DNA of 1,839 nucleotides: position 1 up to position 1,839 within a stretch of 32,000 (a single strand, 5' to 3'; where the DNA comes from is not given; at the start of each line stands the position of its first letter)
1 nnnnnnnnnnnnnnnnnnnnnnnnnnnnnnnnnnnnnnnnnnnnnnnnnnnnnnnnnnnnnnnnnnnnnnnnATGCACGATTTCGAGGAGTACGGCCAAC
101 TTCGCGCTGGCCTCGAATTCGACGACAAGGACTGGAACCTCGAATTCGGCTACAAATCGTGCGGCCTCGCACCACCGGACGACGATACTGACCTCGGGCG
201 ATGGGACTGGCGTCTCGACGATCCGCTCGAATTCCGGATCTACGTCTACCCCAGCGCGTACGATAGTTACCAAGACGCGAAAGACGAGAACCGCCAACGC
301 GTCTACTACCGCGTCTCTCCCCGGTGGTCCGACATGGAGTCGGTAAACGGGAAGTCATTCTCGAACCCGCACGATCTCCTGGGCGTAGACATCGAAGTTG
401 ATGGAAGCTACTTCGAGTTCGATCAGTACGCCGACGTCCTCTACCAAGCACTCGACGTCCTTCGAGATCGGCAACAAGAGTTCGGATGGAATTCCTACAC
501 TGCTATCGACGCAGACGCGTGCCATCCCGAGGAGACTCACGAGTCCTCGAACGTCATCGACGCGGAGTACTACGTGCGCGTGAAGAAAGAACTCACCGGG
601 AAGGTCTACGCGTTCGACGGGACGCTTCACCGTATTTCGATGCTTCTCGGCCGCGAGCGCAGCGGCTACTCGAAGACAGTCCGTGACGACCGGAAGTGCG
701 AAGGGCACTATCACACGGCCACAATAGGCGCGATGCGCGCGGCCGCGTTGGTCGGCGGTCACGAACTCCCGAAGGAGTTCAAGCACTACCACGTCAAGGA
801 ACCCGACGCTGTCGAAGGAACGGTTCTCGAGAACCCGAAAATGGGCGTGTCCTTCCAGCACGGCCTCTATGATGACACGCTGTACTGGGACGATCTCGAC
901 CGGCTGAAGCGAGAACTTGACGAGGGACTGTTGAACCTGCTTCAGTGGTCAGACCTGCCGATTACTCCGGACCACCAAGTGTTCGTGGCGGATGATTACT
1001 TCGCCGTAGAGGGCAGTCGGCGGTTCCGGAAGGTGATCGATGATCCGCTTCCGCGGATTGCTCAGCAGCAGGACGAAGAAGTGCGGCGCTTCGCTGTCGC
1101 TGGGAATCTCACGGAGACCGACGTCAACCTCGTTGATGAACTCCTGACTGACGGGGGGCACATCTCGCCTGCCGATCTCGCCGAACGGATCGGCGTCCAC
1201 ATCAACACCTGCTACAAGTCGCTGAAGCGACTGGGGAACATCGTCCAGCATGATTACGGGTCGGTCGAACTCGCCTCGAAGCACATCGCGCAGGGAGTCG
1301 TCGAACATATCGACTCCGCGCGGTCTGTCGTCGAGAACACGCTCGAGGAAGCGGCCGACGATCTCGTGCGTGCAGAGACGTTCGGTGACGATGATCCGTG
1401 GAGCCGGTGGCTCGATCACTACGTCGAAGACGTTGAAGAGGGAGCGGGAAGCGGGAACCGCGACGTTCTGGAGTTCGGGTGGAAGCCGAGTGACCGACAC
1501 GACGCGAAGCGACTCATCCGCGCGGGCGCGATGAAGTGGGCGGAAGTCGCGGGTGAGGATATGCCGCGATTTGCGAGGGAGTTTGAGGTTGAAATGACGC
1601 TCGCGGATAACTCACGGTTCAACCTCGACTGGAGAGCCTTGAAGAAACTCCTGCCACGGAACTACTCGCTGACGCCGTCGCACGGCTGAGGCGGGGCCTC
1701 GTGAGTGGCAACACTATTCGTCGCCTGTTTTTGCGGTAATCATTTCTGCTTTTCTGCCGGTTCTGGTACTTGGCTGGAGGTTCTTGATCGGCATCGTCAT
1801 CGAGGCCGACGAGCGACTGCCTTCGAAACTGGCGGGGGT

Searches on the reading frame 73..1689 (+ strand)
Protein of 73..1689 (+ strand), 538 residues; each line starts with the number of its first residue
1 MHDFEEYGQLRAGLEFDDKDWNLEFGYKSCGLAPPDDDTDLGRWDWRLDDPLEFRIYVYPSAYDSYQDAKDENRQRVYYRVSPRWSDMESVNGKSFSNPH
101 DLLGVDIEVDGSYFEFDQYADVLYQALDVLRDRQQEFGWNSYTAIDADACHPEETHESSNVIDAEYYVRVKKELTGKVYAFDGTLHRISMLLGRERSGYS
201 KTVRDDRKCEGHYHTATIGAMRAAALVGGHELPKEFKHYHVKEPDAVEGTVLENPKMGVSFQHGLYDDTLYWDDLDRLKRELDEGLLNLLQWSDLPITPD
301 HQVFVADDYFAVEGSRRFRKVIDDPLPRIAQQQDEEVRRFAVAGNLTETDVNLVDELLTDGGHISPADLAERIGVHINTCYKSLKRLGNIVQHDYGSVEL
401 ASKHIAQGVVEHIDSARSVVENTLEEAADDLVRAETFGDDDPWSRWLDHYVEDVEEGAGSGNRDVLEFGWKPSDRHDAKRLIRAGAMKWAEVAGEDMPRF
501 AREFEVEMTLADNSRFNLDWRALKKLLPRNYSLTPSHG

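Call 3: search_protein_families(library=pfam, proteins=[window:73-1689:+], max_evalue=0.1)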
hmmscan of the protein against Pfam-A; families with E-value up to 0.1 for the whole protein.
window:73-1689:+ (538 aa): 4 families
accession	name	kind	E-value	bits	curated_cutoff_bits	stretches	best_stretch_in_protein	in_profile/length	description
PF25227.1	DUF7845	-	4.1e-93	312.7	27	1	5-313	33-315/315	Domain of unknown function (DUF7845)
PF13404.12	HTH_AsnC-type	-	1.8e-05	24.9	27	1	346-387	1-41/42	AsnC-type helix-turn-helix domain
PF13412.12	HTH_24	-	8.5e-05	22.5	21.9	1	347-387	2-41/48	Winged helix-turn-helix DNA-binding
PF13556.12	HTH_30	-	0.051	13.8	27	0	366-398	15-47/59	PucR C-terminal helix-turn-helix domain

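Call 100: find_related_loci(query=window:73-1686:+, collection=viral_contigs, flank=8000)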
Query window:73-1686:+ (538 aa) in viral_contigs; peptide patterns used: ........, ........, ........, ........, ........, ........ (x = any residue, [..] = any of these).
No stretch of DNA in the collection matches any of the patterns.
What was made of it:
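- Tried and rejected: Searching IMG/VR with the DUF7845 protein found none (call 100).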
